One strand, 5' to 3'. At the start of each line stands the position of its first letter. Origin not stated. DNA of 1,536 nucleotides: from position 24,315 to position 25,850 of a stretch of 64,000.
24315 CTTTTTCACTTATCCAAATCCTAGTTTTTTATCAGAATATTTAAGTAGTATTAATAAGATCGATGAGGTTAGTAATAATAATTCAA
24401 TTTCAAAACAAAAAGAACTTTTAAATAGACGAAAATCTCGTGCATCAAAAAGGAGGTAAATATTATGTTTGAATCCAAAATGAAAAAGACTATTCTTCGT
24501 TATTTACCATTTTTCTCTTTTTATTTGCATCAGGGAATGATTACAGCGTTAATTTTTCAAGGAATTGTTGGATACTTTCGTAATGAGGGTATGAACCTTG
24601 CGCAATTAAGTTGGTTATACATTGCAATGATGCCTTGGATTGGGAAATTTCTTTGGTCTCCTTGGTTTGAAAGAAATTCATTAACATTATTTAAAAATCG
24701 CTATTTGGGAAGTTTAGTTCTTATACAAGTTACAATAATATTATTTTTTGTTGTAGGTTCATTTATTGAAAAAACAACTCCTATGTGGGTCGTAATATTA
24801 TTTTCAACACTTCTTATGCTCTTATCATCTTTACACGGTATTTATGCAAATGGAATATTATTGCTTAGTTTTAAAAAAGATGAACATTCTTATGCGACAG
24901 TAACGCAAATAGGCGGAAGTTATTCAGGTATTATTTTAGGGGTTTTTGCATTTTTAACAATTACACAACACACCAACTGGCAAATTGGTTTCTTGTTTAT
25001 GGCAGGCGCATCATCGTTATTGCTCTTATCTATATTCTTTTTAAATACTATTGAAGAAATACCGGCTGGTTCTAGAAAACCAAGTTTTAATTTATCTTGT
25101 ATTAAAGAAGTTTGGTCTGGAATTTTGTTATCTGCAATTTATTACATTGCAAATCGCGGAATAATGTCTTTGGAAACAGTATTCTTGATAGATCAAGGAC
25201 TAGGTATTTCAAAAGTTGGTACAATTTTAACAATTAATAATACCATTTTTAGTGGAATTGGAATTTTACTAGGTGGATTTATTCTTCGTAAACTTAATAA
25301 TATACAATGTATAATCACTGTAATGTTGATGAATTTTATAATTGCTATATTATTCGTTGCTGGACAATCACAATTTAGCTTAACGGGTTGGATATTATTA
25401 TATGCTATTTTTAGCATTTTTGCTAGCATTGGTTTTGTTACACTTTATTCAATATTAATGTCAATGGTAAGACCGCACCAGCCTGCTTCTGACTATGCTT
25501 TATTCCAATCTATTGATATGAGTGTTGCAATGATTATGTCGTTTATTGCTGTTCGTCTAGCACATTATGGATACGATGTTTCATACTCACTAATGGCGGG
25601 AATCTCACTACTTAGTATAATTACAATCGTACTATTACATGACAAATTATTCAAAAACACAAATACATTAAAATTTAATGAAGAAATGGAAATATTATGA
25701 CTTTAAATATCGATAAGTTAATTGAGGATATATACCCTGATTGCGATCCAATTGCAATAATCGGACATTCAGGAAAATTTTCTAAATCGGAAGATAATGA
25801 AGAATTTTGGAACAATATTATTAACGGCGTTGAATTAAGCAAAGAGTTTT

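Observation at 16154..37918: Yersiniabactin-type thiazoline NRPS-PKS siderophore locus (HMWP2/HMWP1/YbtU/YbtT-like) in an AT-rich, alphaproteobacterium-like chromosome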

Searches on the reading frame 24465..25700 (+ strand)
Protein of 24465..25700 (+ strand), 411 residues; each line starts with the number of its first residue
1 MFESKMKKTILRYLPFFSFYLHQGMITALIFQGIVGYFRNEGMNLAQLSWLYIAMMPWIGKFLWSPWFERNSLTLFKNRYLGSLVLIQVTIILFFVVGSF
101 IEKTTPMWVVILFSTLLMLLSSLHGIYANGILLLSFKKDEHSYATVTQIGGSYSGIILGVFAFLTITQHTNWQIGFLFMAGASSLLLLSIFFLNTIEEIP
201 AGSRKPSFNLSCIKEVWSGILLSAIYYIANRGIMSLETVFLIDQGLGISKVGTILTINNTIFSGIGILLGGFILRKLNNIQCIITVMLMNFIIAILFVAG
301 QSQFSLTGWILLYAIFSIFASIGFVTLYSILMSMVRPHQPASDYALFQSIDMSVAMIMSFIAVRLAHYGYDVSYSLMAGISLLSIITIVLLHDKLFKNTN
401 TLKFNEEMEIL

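Call 4: search_protein_families(library=pfam, proteins=[window:24465-25700:+], max_evalue=0.001)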
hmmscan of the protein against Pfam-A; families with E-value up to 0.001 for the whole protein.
window:24465-25700:+ (411 aa): 1 family
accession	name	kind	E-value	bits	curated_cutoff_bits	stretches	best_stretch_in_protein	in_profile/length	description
PF07690.21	MFS_1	-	2.4e-16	60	33.4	2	37-356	22-344/347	Major Facilitator Superfamily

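Call 5: search_protein_families(library=ncbifam, proteins=[window:24465-25700:+], max_evalue=0.001)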
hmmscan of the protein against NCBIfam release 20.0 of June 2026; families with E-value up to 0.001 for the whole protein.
window:24465-25700:+ (411 aa): 2 families
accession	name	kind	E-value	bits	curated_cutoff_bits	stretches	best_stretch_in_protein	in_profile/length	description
TIGR02718.1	sider_RhtX_FptX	subfamily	1.4e-20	73.6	356.15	1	18-387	8-386/390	RhtX/FptX family siderophore transporter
TIGR00901.2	2A0125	subfamily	3.4e-17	62.2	350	1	21-390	14-416/417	AmpG family muropeptide MFS transporter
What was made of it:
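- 24465..25700 (+): AmpG/RhtX/FptX-like MFS permease; candidate inner-membrane ferri-metallophore importer. TIGR02718 (RhtX/FptX) 74 bits and TIGR00901 (AmpG) 62 bits, both below their cutoffs (calls 4, 5).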
